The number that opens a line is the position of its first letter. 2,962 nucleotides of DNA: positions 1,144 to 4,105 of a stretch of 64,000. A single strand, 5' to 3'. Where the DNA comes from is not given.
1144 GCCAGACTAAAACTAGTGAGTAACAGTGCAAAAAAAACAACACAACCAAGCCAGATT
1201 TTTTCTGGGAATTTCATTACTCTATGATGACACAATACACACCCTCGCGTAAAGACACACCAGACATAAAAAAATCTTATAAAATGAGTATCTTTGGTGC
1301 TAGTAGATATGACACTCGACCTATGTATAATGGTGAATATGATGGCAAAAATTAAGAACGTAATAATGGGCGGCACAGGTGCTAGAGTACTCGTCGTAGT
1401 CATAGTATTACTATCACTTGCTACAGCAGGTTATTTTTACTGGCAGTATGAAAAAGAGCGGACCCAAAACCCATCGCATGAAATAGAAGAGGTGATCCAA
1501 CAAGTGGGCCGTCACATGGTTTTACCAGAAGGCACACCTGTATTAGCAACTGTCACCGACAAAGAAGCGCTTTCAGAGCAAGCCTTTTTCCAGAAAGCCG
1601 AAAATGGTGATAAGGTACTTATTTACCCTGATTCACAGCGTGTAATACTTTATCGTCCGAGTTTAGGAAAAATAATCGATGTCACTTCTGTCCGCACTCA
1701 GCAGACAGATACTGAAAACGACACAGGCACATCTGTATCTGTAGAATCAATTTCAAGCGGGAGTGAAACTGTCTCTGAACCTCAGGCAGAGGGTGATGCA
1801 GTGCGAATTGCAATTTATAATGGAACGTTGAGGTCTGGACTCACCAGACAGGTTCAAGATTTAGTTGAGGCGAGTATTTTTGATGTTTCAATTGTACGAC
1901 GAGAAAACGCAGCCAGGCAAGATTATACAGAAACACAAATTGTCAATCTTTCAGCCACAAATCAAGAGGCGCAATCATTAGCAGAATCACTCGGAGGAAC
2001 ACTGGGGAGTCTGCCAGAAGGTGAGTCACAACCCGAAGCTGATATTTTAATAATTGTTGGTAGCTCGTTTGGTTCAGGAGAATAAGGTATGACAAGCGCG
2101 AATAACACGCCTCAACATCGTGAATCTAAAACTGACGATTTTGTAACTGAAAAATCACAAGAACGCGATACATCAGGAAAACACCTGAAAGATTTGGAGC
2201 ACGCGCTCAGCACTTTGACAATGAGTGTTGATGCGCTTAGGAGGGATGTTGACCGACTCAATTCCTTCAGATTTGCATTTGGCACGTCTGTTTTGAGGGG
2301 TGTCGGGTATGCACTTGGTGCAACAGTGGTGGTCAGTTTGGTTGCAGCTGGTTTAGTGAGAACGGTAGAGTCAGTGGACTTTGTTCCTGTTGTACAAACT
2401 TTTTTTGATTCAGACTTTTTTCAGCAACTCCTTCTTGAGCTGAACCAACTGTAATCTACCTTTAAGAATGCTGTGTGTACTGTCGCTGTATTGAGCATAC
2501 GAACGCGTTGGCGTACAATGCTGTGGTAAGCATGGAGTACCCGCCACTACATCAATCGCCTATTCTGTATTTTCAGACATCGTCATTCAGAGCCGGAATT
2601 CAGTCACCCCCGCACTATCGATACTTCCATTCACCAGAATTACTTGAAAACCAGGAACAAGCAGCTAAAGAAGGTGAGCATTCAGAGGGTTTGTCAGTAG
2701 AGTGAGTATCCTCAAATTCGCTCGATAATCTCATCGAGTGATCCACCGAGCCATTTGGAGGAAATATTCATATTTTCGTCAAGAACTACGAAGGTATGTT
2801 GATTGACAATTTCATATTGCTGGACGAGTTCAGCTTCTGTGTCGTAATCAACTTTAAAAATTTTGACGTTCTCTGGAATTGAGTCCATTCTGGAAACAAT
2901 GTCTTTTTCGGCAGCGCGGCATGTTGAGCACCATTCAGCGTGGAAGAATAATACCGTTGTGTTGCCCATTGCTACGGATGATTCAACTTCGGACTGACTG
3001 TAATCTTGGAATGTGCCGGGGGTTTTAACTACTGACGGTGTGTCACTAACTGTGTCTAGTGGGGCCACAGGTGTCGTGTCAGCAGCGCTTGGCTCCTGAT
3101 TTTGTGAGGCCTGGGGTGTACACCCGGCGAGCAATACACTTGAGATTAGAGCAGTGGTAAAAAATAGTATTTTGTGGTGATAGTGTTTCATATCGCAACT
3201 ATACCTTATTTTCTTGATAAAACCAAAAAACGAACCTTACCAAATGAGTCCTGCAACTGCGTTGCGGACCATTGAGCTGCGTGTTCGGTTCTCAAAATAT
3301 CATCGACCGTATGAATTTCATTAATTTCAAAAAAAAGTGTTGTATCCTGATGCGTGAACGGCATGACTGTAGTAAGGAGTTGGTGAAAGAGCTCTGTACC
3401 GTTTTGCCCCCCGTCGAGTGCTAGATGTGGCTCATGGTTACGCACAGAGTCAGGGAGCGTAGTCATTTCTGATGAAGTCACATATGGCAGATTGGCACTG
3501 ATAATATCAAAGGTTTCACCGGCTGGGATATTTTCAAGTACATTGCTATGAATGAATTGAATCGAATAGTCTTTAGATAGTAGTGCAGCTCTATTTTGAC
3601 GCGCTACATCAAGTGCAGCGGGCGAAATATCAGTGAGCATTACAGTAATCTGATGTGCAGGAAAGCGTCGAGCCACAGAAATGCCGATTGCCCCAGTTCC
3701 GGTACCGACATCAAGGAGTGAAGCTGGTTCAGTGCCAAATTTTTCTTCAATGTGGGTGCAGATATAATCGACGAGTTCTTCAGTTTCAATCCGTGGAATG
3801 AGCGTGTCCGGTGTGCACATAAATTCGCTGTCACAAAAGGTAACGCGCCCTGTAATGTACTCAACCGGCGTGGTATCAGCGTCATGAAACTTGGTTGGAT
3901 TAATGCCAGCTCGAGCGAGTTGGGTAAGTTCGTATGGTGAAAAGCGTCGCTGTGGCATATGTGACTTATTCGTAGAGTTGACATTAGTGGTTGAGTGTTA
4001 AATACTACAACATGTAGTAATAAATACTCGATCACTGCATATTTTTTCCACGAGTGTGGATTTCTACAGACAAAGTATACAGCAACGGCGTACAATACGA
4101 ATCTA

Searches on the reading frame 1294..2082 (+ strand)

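Call 88: search_protein_families(library=pfam, proteins=[window:1294-2082:+], max_evalue=0.001)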
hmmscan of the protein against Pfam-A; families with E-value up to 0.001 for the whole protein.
window:1294-2082:+ (263 aa): 1 family
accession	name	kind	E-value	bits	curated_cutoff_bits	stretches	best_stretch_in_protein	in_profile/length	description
PF13399.11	LytR_C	-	5.5e-10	40.5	22.2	1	170-259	2-86/86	LytR cell envelope-related transcriptional attenuator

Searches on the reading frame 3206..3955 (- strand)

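Call 88: search_protein_families(library=pfam, proteins=[window:3206-3955:-], max_evalue=0.001)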
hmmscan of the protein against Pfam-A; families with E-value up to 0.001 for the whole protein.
window:3206-3955:- (249 aa): 9 families
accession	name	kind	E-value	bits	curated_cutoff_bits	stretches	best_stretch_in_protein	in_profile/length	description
PF05175.20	MTS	-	1.3e-11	44.8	23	1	77-164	32-114/170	Methyltransferase small domain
PF13649.12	Methyltransf_25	-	1.6e-10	41.9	27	1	81-165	2-83/97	Methyltransferase domain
PF13847.12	Methyltransf_31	-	4.2e-10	39.9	27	1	79-156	6-82/145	Methyltransferase domain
PF08242.18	Methyltransf_12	-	3.9e-08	34.4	30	1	81-155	1-72/98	Methyltransferase domain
PF10294.15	Methyltransf_16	-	3.1e-06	27.5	21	1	62-150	29-122/174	Lysine methyltransferase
PF06325.19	PrmA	-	3.2e-06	27.3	22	1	66-156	151-234/296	Ribosomal protein L11 methyltransferase (PrmA)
PF08241.18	Methyltransf_11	-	3.1e-05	25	21.2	1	81-155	1-67/95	Methyltransferase domain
PF01209.24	Ubie_methyltran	-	4.6e-05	23.3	20.1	1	74-153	45-121/233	ubiE/COQ5 methyltransferase family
PF13489.12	Methyltransf_23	-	0.00056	20.1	27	1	75-154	21-87/164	Methyltransferase domain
